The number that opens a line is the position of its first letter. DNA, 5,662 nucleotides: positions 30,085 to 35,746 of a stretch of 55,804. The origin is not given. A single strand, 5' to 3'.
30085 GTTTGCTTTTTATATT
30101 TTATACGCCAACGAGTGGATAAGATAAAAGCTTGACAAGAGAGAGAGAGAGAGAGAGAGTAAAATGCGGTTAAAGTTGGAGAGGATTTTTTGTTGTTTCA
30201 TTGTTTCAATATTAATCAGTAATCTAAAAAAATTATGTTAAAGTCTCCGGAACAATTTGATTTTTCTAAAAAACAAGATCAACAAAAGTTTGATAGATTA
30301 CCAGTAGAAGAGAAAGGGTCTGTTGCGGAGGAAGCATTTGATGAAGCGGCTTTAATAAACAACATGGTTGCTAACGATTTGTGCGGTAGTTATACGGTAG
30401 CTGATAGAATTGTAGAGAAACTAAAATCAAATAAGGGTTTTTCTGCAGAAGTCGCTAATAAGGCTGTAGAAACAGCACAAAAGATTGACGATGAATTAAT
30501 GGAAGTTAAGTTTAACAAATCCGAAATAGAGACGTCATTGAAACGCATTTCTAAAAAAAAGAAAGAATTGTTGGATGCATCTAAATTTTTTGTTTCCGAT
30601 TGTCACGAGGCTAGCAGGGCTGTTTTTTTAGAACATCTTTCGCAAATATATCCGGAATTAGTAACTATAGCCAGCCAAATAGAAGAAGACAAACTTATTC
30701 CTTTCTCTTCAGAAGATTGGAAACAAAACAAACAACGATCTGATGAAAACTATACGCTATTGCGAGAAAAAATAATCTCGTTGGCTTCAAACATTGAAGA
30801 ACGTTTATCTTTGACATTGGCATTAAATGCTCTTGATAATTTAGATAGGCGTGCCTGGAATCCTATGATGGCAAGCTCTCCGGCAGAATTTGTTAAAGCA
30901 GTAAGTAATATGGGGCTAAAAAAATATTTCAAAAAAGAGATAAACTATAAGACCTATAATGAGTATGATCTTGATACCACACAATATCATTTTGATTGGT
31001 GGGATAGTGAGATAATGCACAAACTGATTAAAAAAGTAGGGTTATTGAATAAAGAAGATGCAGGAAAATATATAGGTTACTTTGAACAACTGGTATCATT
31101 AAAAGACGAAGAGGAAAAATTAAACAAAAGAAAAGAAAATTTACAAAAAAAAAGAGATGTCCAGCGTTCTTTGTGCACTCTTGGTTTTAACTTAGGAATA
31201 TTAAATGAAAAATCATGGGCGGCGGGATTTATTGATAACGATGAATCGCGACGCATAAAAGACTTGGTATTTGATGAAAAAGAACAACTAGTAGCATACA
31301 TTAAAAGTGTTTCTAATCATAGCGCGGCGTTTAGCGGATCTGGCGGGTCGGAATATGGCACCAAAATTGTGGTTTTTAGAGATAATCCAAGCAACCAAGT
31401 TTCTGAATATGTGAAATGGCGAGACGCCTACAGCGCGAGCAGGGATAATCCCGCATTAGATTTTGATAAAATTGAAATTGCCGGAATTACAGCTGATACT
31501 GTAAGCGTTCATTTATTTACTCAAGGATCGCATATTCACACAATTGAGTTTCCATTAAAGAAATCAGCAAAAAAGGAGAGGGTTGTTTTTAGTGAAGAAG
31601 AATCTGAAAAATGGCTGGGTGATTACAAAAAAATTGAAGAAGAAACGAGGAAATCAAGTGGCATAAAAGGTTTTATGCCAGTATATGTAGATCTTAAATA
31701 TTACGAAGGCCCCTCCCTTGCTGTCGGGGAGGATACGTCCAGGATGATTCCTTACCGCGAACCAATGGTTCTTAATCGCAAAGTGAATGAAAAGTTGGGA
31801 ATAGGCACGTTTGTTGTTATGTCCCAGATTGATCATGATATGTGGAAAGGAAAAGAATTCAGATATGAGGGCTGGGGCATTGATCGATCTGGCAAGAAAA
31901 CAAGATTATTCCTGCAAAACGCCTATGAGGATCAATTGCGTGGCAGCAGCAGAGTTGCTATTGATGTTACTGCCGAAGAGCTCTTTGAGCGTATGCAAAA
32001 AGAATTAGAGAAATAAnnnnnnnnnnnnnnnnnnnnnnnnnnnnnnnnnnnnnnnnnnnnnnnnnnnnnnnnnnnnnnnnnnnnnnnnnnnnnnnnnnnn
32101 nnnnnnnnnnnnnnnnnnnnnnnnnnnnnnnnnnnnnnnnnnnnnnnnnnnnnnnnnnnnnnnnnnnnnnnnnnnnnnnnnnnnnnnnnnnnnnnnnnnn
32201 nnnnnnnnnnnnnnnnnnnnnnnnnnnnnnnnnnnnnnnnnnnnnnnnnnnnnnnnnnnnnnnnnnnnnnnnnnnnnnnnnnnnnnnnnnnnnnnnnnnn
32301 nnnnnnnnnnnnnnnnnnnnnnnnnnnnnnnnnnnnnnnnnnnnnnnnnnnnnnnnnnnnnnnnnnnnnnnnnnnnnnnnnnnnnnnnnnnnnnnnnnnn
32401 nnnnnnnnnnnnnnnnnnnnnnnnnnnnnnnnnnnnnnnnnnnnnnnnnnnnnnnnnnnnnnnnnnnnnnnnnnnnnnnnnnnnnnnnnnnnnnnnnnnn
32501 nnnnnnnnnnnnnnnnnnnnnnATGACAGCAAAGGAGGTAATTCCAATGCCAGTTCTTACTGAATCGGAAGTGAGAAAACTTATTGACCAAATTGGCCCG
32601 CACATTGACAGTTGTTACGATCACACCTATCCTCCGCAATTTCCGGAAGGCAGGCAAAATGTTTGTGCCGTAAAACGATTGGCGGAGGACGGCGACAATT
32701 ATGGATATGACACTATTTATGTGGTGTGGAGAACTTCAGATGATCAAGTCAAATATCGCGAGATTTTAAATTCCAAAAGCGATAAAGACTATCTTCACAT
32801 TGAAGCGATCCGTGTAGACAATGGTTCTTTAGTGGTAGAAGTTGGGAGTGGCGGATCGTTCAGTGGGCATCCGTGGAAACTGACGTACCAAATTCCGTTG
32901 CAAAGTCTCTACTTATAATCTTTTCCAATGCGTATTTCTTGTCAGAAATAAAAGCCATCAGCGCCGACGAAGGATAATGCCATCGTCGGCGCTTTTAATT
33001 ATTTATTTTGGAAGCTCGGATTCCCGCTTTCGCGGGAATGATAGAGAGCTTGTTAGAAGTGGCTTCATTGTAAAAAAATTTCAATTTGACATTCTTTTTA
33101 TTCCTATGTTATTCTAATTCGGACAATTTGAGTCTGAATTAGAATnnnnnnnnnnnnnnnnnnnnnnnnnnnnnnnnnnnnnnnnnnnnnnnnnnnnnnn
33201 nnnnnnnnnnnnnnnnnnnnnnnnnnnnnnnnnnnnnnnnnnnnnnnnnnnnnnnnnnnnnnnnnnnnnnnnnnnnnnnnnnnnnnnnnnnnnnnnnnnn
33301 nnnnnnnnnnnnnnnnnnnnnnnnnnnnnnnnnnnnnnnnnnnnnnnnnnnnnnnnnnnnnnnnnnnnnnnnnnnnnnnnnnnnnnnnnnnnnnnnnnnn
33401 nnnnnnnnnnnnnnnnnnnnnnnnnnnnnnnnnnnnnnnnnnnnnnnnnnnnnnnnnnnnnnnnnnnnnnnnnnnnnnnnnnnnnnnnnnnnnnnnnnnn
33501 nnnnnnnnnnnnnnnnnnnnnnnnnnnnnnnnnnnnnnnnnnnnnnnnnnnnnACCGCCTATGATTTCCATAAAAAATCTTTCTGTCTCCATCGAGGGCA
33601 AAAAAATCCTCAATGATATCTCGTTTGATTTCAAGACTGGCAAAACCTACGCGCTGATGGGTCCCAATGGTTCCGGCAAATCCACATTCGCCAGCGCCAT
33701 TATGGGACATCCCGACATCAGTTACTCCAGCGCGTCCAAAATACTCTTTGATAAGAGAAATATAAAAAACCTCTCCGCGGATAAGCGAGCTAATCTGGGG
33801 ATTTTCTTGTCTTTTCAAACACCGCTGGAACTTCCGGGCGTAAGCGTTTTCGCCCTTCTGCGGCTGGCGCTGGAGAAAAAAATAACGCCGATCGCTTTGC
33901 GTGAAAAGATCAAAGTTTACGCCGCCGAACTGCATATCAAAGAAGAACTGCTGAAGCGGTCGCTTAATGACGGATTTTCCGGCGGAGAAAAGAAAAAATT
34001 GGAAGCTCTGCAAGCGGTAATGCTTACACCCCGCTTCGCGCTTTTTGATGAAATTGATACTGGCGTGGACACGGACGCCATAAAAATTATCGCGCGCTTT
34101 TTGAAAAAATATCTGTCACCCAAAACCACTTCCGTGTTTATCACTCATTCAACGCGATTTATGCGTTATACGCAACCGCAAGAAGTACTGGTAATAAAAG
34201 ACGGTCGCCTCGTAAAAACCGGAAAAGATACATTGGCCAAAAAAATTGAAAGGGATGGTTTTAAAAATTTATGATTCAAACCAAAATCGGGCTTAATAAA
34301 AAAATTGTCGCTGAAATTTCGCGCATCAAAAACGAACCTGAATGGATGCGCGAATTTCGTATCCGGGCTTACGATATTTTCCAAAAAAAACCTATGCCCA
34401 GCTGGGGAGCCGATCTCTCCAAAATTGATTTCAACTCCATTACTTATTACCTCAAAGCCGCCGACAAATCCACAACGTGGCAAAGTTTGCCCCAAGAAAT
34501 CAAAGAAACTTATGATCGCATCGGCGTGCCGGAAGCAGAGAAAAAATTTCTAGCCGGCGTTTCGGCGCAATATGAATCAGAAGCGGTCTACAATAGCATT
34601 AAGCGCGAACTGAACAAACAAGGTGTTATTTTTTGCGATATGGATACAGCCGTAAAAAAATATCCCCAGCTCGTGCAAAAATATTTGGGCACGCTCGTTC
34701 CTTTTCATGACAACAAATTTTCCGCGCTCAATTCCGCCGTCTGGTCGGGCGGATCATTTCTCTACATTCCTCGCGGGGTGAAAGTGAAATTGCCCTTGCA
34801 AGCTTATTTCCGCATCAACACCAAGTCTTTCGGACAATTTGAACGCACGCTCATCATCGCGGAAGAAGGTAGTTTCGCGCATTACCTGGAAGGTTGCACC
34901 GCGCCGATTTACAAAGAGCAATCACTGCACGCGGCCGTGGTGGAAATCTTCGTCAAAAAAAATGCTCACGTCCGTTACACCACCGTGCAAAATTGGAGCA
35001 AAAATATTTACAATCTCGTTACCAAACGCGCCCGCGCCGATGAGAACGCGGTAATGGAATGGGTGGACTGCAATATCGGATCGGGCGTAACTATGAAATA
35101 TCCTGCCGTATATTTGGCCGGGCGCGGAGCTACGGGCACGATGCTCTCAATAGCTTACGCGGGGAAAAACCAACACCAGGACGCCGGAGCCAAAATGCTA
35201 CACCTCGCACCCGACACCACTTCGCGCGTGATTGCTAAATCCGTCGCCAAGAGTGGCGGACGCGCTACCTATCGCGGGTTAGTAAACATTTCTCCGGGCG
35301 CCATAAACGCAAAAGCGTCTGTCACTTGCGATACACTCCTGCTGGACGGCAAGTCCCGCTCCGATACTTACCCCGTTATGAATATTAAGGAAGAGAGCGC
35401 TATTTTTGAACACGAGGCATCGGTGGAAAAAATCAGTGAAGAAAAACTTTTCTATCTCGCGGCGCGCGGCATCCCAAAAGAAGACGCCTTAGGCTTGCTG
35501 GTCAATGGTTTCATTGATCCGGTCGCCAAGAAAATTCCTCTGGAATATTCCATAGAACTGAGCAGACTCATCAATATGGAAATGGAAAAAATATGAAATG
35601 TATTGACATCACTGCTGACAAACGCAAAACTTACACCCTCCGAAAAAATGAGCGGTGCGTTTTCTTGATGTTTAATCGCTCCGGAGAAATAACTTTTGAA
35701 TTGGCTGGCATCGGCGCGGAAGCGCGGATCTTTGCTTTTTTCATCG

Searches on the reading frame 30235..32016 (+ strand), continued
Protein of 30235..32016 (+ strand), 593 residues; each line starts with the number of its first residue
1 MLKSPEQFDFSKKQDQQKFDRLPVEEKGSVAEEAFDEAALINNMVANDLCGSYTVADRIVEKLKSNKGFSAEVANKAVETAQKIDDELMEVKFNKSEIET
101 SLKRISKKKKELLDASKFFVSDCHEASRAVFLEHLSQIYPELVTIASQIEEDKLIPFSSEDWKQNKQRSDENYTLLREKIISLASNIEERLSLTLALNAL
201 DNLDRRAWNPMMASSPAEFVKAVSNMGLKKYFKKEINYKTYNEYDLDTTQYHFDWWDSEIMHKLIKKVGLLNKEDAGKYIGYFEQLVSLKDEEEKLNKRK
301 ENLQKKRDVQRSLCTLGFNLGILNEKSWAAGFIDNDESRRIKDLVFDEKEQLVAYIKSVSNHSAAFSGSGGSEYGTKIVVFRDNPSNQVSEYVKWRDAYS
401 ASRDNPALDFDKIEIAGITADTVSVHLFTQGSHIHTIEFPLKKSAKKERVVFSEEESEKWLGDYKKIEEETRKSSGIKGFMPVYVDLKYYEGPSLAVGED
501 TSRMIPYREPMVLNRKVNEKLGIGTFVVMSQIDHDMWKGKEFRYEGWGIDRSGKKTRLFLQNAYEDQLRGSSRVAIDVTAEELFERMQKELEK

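Call 70: find_encoding_contigs(protein=P0076, flank=2500, max_places=6)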
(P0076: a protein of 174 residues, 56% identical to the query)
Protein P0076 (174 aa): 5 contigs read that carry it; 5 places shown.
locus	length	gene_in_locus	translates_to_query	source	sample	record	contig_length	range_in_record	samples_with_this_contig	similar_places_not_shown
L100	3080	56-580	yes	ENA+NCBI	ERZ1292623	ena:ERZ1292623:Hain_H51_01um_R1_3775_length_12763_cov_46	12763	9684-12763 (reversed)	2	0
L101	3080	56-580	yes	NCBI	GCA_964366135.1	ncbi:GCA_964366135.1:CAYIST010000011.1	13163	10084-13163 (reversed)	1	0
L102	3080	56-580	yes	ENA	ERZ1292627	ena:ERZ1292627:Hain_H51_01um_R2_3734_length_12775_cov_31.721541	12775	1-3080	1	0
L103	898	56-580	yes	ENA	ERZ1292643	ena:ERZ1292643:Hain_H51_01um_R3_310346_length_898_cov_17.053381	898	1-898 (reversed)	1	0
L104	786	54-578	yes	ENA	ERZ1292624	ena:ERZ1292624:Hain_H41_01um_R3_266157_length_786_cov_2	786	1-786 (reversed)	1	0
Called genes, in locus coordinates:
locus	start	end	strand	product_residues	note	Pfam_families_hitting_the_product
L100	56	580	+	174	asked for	-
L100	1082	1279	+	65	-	-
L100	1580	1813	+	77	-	-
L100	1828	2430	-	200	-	PF01569:PAP2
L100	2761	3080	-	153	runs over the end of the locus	PF00436:SSB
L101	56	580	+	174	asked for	-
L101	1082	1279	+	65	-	-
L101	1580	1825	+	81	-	-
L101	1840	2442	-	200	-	PF01569:PAP2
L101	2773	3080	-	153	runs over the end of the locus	PF00436:SSB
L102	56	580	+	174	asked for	-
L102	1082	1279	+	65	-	-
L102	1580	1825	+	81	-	-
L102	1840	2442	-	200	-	PF01569:PAP2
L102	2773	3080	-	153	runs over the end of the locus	PF00436:SSB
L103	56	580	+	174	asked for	-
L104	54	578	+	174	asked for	-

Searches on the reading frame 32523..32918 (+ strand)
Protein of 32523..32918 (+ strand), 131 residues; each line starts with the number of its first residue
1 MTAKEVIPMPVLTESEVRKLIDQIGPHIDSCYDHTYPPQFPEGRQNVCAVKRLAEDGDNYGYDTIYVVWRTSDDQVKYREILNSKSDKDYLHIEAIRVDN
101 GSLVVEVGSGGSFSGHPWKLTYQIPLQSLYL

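Call 7: search_protein_families(library=pfam, proteins=[window:32523-32918:+], max_evalue=0.01)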
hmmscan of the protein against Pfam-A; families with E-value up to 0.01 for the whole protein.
window:32523-32918:+ (131 aa): 0 families

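Call 21: search_protein_families(library=padloc, proteins=[window:32523-32918:+], max_evalue=0.01)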
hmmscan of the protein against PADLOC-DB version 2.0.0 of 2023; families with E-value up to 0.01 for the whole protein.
window:32523-32918:+ (131 aa): 0 families

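Call 22: search_protein_families(library=ncbifam, proteins=[window:32523-32918:+], max_evalue=0.01)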
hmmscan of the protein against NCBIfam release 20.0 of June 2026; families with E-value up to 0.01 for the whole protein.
window:32523-32918:+ (131 aa): 0 families

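Call 86: find_homologous_proteins(query=window:32550-32918:+, max_evalue=0.001)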
Query window:32550-32918:+ (122 aa): 21 proteins with E <= 0.001 among 27 candidates.
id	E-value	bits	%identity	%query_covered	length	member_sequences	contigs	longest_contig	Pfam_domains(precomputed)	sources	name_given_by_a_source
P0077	1.4e-78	279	100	100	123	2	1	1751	-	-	-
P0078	2.8e-52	194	71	98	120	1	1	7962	-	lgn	-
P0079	8.9e-39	150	56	94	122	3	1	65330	-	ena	-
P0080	9.0e-39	150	57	96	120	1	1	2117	-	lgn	-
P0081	1.7e-37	146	53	98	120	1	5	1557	-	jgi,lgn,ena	jgi:hypothetical protein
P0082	4.5e-37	145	55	92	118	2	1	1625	-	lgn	-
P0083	6.3e-37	144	53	98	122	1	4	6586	-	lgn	-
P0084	1.2e-34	137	52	98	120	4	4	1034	-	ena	-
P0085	3.3e-34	135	52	94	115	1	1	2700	-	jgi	jgi:hypothetical protein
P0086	3.4e-34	135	51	95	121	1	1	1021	-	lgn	-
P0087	1.2e-33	134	54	90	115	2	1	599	-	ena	-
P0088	4.3e-33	132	52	98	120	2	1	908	-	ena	-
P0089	2.6e-32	129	58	80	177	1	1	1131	-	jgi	jgi:hypothetical protein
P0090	1.4e-31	127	50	94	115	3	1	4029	-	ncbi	-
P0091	2.6e-31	126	53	86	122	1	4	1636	-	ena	-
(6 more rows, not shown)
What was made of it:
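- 32550..32918 (+): 122/123-aa protein with its own AAGGAGG SD. It may be co-transcribed, but its homologues stand alone elsewhere. Call 86 gives 20 homologues at 43-71% identity.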

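Call 87: find_encoding_contigs(protein=P0078, flank=5000, max_places=4)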
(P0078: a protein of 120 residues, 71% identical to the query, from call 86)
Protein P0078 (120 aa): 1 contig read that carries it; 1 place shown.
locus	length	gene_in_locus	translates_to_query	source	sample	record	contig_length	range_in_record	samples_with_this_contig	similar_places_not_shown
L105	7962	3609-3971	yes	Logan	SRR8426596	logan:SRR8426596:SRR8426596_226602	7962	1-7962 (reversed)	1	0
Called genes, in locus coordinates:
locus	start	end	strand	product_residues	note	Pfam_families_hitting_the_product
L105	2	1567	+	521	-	?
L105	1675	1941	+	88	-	PF00312:Ribosomal_S15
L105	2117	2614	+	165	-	PF01936:NYN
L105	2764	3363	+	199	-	-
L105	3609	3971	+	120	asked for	-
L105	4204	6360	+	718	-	PF01138:RNase_PH, PF03725:RNase_PH_C, PF03726:PNPase (weak), PF01138:RNase_PH, PF03725:RNase_PH_C (weak), PF00013:KH_1, PF00575:S1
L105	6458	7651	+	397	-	-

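Call 88: find_encoding_contigs(protein=P0079, flank=5000, max_places=4)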
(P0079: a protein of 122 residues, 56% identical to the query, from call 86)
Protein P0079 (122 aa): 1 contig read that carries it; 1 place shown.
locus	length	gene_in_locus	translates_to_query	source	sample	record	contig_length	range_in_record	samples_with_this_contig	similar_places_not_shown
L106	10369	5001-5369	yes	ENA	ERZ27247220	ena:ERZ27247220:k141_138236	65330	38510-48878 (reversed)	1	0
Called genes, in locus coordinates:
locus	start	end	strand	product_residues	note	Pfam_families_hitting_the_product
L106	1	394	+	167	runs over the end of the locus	PF00588:SpoU_methylase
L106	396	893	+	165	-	PF02643:DUF192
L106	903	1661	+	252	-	-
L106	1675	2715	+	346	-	PF00044:Gp_dh_N, PF02800:Gp_dh_C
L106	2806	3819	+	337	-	PF00154:RecA_N, PF08423:Rad51, PF06745:ATPase (faint), PF21096:RecA_C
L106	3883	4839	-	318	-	PF01734:Patatin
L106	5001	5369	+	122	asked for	-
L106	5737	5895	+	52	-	-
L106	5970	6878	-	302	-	PF18075:FtsX_ECD, PF02687:FtsX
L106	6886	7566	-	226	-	PF00005:ABC_tran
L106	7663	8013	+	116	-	-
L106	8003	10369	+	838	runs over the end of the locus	PF17871:AAA_lid_9 (weak), PF00004:AAA, PF07724:AAA_2, PF07728:AAA_5, PF10431:ClpB_D2-small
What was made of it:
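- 32550..32918 (+): In calls 87-88 their contexts lack 593-like or REC genes.
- Tried and rejected: Its homologues are stand-alone elsewhere (calls 86-88).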

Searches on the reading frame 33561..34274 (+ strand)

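Call 7: search_protein_families(library=pfam, proteins=[window:33561-34274:+], max_evalue=0.01)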
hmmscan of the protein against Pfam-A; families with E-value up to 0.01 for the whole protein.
window:33561-34274:+ (237 aa): 12 families
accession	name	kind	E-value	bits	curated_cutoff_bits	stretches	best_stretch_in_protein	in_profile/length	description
PF00005.33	ABC_tran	-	4.9e-19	69.7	25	1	17-164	1-134/137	ABC transporter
PF02463.25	SMC_N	-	4.4e-09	36.5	40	1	15-203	11-204/220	RecF/RecN/SMC N terminal domain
PF13304.12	AAA_21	-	7.7e-08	33.2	27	1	140-201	239-303/304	AAA domain, putative AbiEii toxin, Type IV TA system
PF13175.12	AAA_15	-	0.00044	20.4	32.1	1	8-136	5-127/374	AAA ATPase domain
PF13555.12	AAA_29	-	0.0005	20.2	27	1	21-48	16-43/61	P-loop containing region of AAA domain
PF10789.14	Phage_RpbA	-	0.00063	20.2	25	1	145-215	30-101/108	Phage RNA polymerase binding, RpbA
PF13476.12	AAA_23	-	0.0007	20.7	27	1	8-47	1-39/201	AAA domain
PF13173.12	AAA_14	-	0.0016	18.9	27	0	28-74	3-48/129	AAA domain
PF13207.12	AAA_17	-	0.0018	19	27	1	33-72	1-40/136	AAA domain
PF03193.22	RsgA_GTPase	-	0.0032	17.7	30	1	5-58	85-137/174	RsgA GTPase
PF00004.35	AAA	-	0.0064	17.4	21.2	0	32-55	3-26/131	ATPase family associated with various cellular activities (AAA)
PF00910.28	RNA_helicase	-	0.0068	17.3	21.5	0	32-48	3-19/105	RNA helicase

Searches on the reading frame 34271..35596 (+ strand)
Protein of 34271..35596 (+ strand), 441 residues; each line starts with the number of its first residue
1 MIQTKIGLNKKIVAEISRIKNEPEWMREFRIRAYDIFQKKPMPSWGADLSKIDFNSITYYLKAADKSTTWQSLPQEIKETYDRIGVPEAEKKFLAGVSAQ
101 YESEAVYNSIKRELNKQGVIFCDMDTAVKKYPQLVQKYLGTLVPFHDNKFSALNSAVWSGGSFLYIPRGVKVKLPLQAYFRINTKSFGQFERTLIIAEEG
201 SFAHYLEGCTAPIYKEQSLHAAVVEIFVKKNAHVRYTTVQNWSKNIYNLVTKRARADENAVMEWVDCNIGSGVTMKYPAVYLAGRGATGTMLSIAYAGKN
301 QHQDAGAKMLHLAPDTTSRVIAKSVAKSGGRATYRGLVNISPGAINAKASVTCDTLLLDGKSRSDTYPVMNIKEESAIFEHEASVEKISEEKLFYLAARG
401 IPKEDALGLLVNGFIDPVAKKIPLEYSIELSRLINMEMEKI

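Call 7: search_protein_families(library=pfam, proteins=[window:34271-35596:+], max_evalue=0.01)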
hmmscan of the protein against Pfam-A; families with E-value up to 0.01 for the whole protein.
window:34271-35596:+ (441 aa): 2 families
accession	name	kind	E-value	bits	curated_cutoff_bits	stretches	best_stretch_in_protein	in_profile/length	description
PF01458.23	SUFBD_core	-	2.7e-83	279.4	27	1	180-414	1-232/232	SUF system FeS cluster assembly, SufBD core domain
PF19295.5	SufBD_N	-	1.2e-12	48.2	23.5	1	84-177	82-171/172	SufBD protein N-terminal region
